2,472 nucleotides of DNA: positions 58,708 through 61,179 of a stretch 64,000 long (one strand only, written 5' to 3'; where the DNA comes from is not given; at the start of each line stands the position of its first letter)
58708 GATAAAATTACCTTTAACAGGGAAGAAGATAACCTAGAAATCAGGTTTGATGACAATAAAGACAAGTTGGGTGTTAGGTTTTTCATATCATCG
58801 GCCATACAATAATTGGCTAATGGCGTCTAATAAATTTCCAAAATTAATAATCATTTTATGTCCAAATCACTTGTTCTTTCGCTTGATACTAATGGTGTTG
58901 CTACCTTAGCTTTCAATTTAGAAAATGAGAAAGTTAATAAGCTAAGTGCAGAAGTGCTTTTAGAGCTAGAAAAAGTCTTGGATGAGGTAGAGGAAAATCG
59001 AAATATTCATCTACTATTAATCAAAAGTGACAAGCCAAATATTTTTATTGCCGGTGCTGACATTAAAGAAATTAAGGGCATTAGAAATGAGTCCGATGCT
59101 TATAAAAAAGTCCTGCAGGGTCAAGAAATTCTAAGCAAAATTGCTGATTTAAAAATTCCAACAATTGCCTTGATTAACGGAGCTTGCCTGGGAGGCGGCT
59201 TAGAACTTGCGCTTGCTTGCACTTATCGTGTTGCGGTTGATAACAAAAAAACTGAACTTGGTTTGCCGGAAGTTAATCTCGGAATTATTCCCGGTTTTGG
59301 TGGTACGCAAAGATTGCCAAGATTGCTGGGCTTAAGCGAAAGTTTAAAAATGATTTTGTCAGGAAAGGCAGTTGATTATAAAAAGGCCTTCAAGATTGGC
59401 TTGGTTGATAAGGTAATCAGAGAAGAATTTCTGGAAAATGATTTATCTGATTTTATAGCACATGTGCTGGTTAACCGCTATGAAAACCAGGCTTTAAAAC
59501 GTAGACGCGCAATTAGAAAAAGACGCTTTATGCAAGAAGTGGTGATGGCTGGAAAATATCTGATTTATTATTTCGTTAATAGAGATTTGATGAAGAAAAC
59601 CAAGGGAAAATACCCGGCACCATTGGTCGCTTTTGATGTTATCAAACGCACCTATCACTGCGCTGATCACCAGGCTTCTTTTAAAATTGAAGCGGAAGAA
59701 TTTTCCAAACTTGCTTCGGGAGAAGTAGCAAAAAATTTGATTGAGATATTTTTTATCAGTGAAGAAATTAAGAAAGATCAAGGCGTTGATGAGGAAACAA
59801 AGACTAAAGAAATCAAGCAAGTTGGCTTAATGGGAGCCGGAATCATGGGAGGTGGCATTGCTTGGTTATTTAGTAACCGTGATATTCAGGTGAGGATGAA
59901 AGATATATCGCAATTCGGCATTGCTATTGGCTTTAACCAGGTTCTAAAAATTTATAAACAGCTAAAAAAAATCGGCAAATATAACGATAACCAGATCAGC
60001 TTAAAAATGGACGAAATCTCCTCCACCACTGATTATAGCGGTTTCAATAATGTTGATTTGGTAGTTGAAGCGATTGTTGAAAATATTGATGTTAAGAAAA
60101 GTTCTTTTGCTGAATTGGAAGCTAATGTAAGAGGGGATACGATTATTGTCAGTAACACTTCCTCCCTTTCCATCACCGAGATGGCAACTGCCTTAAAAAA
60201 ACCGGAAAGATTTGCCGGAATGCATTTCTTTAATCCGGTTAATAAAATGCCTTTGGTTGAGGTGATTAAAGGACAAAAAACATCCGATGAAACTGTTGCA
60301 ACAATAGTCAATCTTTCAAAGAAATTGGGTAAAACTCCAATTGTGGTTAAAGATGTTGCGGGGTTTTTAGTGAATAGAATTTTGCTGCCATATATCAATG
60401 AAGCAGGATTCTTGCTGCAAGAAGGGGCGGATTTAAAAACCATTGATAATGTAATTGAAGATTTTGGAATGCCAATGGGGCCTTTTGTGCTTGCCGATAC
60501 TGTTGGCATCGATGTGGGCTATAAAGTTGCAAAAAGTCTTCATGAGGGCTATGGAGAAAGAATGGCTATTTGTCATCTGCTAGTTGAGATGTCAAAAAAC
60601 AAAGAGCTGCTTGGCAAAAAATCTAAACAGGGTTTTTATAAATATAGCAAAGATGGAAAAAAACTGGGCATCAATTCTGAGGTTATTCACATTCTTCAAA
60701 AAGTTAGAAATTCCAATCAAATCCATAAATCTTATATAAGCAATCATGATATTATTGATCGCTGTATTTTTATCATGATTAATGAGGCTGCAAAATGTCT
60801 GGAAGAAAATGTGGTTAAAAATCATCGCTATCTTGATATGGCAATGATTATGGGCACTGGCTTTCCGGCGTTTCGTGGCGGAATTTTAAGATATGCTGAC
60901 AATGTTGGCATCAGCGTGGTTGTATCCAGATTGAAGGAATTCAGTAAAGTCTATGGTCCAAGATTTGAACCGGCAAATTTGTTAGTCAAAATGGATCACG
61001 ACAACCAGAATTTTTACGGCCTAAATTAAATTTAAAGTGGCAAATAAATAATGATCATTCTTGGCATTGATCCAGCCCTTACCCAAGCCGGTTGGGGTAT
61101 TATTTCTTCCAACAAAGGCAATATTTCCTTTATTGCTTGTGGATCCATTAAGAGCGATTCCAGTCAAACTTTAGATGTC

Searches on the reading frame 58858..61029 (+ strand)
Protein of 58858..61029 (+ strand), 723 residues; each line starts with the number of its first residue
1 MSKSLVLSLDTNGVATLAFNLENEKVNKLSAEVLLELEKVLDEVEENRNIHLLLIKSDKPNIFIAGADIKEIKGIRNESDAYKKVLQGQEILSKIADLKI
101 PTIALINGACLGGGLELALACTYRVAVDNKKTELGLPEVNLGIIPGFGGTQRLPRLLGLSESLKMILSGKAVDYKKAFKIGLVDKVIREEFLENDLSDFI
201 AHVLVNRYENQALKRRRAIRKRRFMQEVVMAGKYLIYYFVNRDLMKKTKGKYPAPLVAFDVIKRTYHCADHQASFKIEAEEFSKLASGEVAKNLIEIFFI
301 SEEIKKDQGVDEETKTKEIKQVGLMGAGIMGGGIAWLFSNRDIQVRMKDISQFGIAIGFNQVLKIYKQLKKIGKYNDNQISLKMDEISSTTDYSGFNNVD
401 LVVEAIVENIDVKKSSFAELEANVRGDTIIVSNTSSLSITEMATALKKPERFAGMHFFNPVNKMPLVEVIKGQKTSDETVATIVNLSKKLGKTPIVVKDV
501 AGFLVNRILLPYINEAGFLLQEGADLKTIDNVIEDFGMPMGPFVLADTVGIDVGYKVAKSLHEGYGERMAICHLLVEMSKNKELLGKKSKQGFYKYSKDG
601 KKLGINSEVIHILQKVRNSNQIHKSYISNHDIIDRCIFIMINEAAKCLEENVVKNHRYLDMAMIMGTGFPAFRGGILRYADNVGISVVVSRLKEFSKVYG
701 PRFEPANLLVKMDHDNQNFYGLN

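Call 42: find_related_loci(query=window:58858-61029:+, collection=genome_contigs, flank=500)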
Query window:58858-61029:+ (723 aa) in genome_contigs; peptide patterns used: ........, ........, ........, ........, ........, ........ (x = any residue, [..] = any of these).
598 stretches matched a pattern (row limit reached: there are more); 521 encode a relative of the query (tblastn E <= 1e-3); the best 80 are kept; 80 distinct loci.
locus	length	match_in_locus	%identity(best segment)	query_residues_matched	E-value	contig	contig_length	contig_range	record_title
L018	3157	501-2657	74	1-720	0e+0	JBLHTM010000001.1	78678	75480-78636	MAG: Rickettsiales bacterium isolate 3300047667_34 Ga0491197_0000176, whole genome shotgun sequence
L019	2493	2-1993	74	56-720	0e+0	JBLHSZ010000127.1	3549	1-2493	MAG: Rickettsiales bacterium isolate 3300047667_70 Ga0491197_0054437, whole genome shotgun sequence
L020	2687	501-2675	65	1-720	0e+0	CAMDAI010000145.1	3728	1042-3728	MAG: Rickettsia typhi isolate ME-21oct19-62 genome assembly, contig: ME-21oct19-C50223, whole genome shotgun sequence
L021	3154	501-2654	63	4-720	0e+0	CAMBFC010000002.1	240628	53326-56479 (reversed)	MAG: Rickettsia typhi isolate MsH-30jul19-137 genome assembly, contig: MsH-30jul19-C28, whole genome shotgun sequence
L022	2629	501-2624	64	4-709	0e+0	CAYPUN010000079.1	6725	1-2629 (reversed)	MAG TPA_asm: uncultured Rickettsia sp. isolate SRP286056_co2_541 genome assembly, contig: NODE_19460_length_6725_cov_5.5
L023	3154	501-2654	62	1-720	0e+0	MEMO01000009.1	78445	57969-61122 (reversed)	MAG: Alphaproteobacteria bacterium RIFCSPLOWO2_01_FULL_40_26 rifcsplowo2_01_scaffold_1447, whole genome shotgun sequence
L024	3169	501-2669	60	1-723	0e+0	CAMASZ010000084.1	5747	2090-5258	MAG: Rickettsia typhi isolate MaE-04nov19-21 genome assembly, contig: MaE-04nov19-C29396, whole genome shotgun sequence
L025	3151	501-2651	61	1-720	0e+0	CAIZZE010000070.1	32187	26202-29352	MAG: uncultured Alphaproteobacteria bacterium isolate Loc080925-4-5m_bin-0125 genome assembly, contig: bin-0125:70/83, w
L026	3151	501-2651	61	1-720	0e+0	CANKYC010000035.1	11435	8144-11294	MAG: Rickettsiales bacterium isolate ZE05-15may19-8 genome assembly, contig: ZE05-15May19-c2872, whole genome shotgun se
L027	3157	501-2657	62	4-720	0e+0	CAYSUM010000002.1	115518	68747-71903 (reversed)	MAG TPA_asm: uncultured Rhizobium sp. isolate SRP219642_co6_9 genome assembly, contig: NODE_68_length_115518_cov_134.957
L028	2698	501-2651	60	1-720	0e+0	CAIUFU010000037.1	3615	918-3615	MAG: uncultured Alphaproteobacteria bacterium isolate KT6_bin-167 genome assembly, contig: bin-167:037/264, whole genome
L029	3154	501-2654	61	1-720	0e+0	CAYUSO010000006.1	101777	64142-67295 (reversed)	MAG TPA_asm: uncultured Rhizobium sp. isolate SRP257259_co1_339 genome assembly, contig: NODE_168_length_101777_cov_9.70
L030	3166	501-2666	61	1-720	0e+0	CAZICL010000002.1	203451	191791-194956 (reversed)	MAG TPA_asm: uncultured Rhizobium sp. isolate SRP062349_co2_99 genome assembly, contig: NODE_27_length_203451_cov_31.637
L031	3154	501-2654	61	1-720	0e+0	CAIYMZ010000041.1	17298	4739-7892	MAG: uncultured Alphaproteobacteria bacterium isolate Loclat_bin-14143 genome assembly, contig: bin-14143:041/175, whole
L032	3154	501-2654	61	1-720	0e+0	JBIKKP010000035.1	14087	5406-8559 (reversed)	MAG: Rickettsiales bacterium isolate ME2014-08-03_3300034122_group5_bin53 Rohwer_bin1992_scaffold_1851_c1, whole genome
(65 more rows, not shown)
